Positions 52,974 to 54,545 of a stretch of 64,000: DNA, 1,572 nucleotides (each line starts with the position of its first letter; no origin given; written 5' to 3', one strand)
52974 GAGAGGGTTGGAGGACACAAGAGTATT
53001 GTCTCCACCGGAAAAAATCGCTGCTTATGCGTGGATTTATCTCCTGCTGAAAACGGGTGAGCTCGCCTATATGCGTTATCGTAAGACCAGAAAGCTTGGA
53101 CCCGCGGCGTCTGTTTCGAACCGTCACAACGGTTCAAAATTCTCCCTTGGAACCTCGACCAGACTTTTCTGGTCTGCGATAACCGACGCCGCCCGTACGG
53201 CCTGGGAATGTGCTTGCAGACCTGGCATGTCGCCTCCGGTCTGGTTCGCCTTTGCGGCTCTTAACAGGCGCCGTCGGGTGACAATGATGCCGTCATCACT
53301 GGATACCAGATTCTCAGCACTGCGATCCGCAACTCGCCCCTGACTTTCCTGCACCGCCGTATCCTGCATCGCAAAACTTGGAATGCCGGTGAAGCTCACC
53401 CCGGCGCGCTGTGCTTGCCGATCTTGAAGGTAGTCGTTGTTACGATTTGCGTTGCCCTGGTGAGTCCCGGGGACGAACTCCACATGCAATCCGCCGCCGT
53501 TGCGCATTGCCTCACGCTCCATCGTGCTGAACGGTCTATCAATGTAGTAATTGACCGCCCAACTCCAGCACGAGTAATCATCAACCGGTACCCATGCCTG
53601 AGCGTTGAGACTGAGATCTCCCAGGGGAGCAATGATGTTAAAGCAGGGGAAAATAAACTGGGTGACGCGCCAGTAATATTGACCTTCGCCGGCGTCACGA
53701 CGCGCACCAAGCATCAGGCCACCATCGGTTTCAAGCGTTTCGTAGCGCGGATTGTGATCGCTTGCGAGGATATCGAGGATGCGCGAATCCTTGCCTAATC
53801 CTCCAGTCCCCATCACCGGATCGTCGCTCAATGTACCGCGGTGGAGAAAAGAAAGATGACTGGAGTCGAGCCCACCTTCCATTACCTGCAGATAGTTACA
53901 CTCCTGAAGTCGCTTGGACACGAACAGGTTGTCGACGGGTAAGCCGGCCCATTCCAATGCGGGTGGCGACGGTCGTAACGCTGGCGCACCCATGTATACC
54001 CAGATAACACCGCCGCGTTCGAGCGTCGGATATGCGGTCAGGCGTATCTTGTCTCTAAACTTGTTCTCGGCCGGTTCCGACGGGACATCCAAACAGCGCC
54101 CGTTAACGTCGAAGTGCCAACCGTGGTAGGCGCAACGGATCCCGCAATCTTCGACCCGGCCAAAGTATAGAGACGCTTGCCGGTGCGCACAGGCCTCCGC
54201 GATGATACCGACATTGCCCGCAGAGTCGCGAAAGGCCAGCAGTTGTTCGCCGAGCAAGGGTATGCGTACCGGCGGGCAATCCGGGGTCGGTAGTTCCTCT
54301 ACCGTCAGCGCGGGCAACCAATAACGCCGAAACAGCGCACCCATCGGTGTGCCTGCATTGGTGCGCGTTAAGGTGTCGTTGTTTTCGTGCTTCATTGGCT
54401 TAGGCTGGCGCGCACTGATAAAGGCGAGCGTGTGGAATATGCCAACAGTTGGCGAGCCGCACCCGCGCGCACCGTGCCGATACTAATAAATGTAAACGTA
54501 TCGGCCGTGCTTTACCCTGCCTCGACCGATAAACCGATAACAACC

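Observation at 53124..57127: Compact mauB-mauA TTQ amine-dehydrogenase locus lacking mauE/D/G/C, embedded between a Rieske oxygenase and a Cys-rich hypothetical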

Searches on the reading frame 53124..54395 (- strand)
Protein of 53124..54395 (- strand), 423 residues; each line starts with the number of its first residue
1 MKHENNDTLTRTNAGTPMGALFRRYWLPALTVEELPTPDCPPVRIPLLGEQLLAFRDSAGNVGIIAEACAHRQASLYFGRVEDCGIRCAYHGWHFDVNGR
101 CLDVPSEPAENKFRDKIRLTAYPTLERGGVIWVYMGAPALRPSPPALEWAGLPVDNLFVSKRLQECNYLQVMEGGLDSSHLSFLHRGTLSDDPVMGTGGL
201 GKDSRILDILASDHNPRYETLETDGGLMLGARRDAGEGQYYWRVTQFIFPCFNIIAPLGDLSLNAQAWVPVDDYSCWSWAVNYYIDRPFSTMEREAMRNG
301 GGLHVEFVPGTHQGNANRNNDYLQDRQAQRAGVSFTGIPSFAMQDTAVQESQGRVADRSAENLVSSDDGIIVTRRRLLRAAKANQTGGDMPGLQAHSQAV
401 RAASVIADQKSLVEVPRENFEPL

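Call 4: search_protein_families(library=pfam, proteins=[window:53124-54395:-])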
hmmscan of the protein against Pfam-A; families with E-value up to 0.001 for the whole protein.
window:53124-54395:- (423 aa): 3 families
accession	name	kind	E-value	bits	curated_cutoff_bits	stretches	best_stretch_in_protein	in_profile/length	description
PF19301.5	LigXa_C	-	2.8e-32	112.5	27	1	133-394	1-259/304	LigXa C-terminal domain like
PF00355.32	Rieske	-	2.2e-16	60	20.3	1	26-109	2-83/88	Rieske [2Fe-2S] domain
PF19112.6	VanA_C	-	5.3e-05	23.9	23.5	0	165-191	2-28/193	Vanillate O-demethylase oxygenase C-terminal domain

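Call 5: search_protein_families(library=ncbifam, proteins=[window:53124-54395:-])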
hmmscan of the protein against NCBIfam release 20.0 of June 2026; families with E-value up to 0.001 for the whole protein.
window:53124-54395:- (423 aa): 5 families
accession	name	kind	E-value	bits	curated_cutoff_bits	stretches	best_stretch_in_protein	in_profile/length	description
NF052579.1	BetMthstMoxSdmAMthl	equivalog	1e-19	70.8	600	1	47-141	37-132/351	4beta-methylsterol monooxygenase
NF042946.1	3PPDioc_HcaE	equivalog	4.7e-05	22.6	830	1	48-110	59-123/450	3-phenylpropionate/cinnamic acid dioxygenase subunit alpha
NF007422.0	PRK09965.1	equivalog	5.1e-05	23.3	113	1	31-106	8-80/106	bifunctional 3-phenylpropionate/cinnamic acid dioxygenase ferredoxin subunit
TIGR03228.1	anthran_1_2_A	equivalog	8.6e-05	21.4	671.9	1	18-106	31-119/438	anthranilate 1,2-dioxygenase large subunit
TIGR03229.1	benzo_1_2_benA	equivalog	0.00014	20.9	780.95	1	52-106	64-119/433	benzoate 1,2-dioxygenase large subunit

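Call 65: search_solved_structures(query=window:53124-54395:-, max_evalue=0.00001)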
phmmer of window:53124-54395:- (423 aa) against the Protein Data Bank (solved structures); distinct sequences matched with E-value up to 0.00001: 22.
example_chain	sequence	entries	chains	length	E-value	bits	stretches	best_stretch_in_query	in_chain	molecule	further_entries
9ina_A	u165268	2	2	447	1.1e-122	413.3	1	2-408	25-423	Rieske (2Fe-2S) domain protein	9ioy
7fhr_A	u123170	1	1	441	7.8e-80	272.1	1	2-392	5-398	Putative Phthalate 4,5-dioxygenase, subunit alpha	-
7fjl_A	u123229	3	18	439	4e-71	243.4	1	1-393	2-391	Rieske (2Fe-2S) domain protein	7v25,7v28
6ick_A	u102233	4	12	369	1.9e-17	66.5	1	22-191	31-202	Methylxanthine N1-demethylase NdmA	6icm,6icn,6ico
6icp_A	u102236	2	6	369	1.9e-17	66.5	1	22-191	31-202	Methylxanthine N1-demethylase NdmA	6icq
6wnc_A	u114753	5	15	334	5.3e-17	65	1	38-191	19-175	SxtDIOX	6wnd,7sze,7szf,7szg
6wn3_A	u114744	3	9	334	7.9e-17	64.5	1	38-191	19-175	SxtT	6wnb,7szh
3gb4_A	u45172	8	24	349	7.2e-16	61.3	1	20-192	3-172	DdmC | Dicamba O-demethylase, oxygenase component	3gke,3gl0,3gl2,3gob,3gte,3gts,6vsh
7qwt_A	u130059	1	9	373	2.2e-15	59.7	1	15-187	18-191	Rieske (2Fe-2S) domain protein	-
6icl_A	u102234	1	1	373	1.1e-13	54.2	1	22-193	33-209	Methylxanthine N3-demethylase NdmB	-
3gcf_A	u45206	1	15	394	3.1e-13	52.6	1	22-188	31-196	Terminal oxygenase component of carbazole 1,9a-dioxygenase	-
3gkq_A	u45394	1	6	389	4.3e-13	52.2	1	21-189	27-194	Terminal oxygenase component of carbazole 1,9a-dioxygenase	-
4qdc_A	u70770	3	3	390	3e-11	46.1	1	39-185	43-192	3-ketosteroid 9alpha-hydroxylase oxygenase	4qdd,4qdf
4nbf_A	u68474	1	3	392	1.6e-10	43.7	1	22-189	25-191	Terminal oxygenase component of carbazole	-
4nb8_A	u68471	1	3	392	1.6e-10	43.7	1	22-189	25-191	Terminal oxygenase component of carbazole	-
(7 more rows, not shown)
